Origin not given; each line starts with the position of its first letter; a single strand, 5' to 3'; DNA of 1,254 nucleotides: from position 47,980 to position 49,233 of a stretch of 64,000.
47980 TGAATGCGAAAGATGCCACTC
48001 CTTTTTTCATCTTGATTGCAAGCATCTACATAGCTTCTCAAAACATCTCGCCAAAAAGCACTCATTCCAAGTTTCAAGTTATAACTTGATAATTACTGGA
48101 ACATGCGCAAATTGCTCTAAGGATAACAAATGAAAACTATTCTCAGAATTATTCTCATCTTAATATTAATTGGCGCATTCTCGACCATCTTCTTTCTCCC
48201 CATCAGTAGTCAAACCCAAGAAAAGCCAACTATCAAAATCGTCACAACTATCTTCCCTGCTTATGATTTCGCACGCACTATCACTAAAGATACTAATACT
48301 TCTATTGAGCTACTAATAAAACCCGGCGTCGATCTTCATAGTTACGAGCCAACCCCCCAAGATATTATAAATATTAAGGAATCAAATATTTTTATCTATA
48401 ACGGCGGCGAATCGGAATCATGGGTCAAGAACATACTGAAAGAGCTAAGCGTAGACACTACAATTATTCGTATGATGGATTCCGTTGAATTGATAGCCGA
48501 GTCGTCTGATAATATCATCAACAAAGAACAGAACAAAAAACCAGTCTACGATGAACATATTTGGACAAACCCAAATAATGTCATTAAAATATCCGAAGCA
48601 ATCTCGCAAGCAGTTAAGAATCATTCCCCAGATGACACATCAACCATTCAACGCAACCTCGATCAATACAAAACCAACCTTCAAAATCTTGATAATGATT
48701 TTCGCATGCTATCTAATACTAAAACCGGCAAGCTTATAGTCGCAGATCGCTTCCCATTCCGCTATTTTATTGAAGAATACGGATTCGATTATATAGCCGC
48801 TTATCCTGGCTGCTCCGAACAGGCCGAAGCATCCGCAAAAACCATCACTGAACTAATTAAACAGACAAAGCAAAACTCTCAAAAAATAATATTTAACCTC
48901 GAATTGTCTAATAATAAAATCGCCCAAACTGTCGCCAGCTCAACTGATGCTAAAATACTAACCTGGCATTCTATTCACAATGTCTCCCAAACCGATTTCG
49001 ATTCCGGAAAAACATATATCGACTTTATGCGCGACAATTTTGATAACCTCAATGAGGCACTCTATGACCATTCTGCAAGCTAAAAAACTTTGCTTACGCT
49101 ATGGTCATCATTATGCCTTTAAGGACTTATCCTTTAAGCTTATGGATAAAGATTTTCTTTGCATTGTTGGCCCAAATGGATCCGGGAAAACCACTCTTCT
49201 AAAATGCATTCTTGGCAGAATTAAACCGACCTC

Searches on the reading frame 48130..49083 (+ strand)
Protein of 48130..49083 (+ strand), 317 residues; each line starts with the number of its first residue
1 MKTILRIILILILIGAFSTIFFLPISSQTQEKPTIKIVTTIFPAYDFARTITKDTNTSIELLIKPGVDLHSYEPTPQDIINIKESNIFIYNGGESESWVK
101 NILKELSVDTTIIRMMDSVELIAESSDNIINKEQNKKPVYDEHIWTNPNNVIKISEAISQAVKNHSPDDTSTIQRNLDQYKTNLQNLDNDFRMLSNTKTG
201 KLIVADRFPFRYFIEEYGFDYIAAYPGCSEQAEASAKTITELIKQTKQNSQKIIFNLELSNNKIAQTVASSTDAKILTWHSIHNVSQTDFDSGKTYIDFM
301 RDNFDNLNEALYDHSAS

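Call 67: search_protein_families(library=pfam, max_evalue=0.001, proteins=[window:48130-49083:+])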
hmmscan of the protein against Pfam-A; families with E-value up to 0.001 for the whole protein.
window:48130-49083:+ (317 aa): 1 family
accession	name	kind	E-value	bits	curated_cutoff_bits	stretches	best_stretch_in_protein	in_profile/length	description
PF01297.22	ZnuA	-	9.5e-66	222.4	29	1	37-310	1-263/263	Zinc-uptake complex component A periplasmic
